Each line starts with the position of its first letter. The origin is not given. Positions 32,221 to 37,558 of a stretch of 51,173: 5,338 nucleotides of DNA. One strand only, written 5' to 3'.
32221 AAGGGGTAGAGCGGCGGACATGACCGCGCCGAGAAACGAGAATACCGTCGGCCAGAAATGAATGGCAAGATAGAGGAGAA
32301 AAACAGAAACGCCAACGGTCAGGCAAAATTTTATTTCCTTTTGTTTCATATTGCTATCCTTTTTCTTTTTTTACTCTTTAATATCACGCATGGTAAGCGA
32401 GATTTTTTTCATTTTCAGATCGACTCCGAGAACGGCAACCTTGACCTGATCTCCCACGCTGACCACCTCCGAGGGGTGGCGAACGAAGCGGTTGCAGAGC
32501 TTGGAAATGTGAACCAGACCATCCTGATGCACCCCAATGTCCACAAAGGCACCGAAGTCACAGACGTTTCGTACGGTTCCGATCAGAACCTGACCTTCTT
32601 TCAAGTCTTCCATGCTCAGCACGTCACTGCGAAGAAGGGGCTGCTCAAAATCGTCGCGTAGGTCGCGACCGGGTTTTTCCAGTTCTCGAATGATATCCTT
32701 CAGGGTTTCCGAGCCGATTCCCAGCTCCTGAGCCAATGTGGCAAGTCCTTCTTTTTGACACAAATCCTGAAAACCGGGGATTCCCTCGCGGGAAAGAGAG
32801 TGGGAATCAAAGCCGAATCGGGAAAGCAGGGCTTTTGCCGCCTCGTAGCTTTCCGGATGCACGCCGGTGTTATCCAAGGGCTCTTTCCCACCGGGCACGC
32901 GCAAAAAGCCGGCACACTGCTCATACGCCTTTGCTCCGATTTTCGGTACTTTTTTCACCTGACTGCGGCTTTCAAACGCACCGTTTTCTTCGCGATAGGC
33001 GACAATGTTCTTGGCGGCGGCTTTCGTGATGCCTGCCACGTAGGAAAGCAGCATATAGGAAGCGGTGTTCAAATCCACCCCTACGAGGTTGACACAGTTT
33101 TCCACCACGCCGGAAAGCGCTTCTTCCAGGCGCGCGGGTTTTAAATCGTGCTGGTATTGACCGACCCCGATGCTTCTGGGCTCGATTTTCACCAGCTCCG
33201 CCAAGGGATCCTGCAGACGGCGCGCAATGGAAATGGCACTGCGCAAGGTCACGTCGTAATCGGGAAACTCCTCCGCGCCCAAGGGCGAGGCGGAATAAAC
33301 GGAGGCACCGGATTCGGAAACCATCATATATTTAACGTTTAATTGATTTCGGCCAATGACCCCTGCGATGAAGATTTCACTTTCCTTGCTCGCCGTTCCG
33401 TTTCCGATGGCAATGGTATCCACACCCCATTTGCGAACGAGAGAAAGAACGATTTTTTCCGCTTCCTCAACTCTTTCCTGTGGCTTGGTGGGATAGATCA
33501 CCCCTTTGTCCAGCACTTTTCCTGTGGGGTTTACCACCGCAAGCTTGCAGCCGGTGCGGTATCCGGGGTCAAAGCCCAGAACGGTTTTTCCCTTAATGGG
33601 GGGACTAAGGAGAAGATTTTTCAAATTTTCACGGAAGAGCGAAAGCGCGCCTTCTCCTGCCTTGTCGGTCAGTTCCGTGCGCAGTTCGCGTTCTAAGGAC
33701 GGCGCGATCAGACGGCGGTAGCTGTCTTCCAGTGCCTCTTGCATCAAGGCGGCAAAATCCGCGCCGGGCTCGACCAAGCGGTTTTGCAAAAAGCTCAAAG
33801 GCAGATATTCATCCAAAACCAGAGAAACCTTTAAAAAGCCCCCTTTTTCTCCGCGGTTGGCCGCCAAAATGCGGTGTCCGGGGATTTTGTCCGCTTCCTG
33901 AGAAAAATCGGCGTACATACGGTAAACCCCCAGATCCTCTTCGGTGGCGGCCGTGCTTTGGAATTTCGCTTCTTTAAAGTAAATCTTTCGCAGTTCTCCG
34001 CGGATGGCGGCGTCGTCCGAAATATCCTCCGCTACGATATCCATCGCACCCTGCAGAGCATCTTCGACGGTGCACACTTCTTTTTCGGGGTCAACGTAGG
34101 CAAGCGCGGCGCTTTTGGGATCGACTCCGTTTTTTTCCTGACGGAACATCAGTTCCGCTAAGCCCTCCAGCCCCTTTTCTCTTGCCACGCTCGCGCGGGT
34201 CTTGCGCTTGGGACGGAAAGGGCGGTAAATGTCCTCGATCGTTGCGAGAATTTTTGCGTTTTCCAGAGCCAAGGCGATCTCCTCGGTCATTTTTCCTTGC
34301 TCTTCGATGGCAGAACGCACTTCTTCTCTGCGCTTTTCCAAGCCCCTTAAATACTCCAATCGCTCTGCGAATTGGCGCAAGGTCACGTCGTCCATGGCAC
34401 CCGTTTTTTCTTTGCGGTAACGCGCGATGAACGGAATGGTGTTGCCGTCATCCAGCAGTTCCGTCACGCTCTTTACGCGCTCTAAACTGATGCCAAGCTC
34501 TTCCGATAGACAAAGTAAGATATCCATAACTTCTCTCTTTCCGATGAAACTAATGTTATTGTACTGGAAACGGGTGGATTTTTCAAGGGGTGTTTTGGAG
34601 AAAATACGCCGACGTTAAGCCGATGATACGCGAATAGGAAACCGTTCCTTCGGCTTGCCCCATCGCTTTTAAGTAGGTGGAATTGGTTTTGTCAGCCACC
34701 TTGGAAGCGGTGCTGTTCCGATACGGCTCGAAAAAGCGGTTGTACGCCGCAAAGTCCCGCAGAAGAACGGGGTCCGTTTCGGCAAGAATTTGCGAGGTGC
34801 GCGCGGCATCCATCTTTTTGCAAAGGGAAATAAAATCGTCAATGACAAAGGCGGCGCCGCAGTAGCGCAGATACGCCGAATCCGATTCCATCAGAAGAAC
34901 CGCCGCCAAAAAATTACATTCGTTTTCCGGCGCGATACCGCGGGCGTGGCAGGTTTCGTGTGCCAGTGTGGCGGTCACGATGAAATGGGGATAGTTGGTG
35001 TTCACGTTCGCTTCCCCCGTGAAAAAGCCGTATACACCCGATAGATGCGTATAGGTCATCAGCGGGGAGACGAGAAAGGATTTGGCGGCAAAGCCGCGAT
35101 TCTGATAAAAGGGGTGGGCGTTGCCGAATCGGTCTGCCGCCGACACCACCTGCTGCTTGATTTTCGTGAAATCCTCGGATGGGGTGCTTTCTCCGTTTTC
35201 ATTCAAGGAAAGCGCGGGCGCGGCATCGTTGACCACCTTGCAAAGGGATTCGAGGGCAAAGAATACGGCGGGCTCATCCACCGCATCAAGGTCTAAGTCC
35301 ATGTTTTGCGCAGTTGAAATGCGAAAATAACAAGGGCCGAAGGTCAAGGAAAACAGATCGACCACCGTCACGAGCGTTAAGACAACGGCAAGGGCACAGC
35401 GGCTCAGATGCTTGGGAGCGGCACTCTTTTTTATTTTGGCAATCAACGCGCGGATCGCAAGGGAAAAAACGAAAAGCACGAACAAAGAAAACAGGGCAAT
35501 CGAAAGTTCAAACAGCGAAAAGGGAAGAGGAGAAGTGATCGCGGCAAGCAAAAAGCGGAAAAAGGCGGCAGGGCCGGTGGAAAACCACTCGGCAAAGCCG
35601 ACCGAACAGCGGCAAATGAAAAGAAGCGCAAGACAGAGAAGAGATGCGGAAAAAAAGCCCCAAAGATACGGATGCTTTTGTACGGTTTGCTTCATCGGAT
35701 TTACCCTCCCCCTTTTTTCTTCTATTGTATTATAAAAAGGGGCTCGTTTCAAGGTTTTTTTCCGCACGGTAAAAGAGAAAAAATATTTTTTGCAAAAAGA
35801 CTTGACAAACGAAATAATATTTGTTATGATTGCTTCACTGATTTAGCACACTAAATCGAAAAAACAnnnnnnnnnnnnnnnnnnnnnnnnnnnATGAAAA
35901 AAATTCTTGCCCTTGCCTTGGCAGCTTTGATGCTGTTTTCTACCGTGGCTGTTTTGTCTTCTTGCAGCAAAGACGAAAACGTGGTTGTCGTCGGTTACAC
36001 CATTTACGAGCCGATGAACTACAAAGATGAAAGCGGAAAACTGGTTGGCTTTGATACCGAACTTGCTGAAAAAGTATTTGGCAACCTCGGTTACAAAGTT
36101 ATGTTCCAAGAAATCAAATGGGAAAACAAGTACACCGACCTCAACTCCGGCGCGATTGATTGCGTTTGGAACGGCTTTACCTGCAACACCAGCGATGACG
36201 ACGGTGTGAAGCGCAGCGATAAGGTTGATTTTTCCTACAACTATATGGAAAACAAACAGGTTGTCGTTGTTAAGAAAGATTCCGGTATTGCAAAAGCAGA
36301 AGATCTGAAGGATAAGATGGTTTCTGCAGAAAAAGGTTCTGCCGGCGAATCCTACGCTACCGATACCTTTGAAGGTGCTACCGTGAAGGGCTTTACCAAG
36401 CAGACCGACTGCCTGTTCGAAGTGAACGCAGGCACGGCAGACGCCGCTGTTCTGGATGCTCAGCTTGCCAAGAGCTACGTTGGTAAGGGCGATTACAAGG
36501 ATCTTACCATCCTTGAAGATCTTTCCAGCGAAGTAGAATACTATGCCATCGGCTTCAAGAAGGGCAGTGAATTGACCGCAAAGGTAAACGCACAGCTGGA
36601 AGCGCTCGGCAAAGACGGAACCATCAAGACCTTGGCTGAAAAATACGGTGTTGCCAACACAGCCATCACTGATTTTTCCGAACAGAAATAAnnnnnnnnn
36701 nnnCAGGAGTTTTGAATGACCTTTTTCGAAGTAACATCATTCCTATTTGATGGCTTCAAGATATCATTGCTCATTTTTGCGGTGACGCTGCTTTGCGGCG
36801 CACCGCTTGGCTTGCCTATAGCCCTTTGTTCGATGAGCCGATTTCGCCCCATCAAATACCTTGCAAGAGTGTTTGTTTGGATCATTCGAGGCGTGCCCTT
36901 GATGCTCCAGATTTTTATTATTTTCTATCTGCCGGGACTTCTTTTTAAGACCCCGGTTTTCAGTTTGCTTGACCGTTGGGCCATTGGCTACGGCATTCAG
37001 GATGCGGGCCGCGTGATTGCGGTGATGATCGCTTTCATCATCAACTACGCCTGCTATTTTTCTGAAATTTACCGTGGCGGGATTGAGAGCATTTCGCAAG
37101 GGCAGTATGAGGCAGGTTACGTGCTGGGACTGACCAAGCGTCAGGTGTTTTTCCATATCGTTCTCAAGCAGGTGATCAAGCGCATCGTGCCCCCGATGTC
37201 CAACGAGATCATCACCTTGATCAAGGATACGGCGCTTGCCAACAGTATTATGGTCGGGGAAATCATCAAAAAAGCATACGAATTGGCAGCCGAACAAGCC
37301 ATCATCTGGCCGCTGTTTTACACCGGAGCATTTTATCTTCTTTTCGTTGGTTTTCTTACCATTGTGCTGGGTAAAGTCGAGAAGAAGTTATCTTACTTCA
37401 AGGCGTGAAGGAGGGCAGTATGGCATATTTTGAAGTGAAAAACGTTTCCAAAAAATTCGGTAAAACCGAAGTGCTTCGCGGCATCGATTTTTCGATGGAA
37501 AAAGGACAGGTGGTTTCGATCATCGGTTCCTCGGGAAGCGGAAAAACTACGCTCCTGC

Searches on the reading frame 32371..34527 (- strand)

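Call 91: search_protein_families(library=pfam, proteins=[window:32371-34527:-], max_evalue=0.00001)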
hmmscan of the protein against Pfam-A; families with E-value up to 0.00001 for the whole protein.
window:32371-34527:- (718 aa): 9 families
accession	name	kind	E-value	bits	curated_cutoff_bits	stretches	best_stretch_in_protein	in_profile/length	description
PF16921.10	Tex_YqgF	-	9.1e-54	181.7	27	1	314-439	1-126/126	Tex protein YqgF-like domain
PF09371.15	Tex_N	-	5.3e-28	97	32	1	2-75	2-75/75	Tex-like protein N-terminal domain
PF12836.13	HHH_3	-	6.1e-28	97.2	27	1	479-543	1-65/65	Helix-hairpin-helix motif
PF22706.1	Tex_central_region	-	2.6e-24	86.6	27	1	135-298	4-178/178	Tex central region-like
PF17674.7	HHH_9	-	1.6e-19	71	23.1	1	549-624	1-70/70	HHH domain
PF00575.29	S1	-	4.2e-18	65.9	22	1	642-714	2-74/74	S1 RNA binding domain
PF14635.12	HHH_7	-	4.2e-08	33.9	27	1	452-544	5-103/104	Helix-hairpin-helix motif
PF23459.1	S1_RRP5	-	3.2e-07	31.2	27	1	642-708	1-67/72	RRP5 S1 domain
PF14639.11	YqgF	-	1.6e-06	28.4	35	1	396-446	97-147/150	Holliday-junction resolvase-like of SPT6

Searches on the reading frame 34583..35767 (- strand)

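Call 91: search_protein_families(library=pfam, proteins=[window:34583-35767:-], max_evalue=0.00001)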
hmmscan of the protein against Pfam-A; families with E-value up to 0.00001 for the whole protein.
window:34583-35767:- (394 aa): 1 family
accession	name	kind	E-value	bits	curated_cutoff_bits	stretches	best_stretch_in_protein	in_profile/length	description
PF12725.13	DUF3810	-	6.2e-65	220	28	1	69-384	8-309/311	Protein of unknown function (DUF3810)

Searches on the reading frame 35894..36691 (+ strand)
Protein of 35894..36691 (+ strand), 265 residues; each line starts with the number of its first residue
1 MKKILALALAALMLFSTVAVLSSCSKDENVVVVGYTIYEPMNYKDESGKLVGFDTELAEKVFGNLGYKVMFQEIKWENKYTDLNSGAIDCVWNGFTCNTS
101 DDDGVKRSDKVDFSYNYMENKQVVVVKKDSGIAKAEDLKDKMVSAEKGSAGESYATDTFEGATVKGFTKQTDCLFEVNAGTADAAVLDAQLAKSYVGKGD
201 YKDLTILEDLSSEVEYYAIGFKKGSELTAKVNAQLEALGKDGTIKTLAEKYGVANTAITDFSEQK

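Call 92: search_protein_families(library=pfam, proteins=[window:35894-36691:+], max_evalue=0.00001)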
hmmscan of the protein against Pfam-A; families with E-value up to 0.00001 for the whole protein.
window:35894-36691:+ (265 aa): 1 family
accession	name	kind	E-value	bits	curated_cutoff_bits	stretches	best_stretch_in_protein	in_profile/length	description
PF00497.25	SBP_bac_3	-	4.9e-29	101.2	26.4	1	33-252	3-130/132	Bacterial extracellular solute-binding proteins, family 3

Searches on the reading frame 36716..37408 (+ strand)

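Call 92: search_protein_families(library=pfam, proteins=[window:36716-37408:+], max_evalue=0.00001)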
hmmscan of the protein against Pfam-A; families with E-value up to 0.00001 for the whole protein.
window:36716-37408:+ (230 aa): 1 family
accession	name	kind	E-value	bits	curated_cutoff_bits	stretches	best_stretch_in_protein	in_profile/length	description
PF00528.27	BPD_transp_1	-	3e-22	79.7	26.4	1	28-225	1-182/184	Binding-protein-dependent transport system inner membrane component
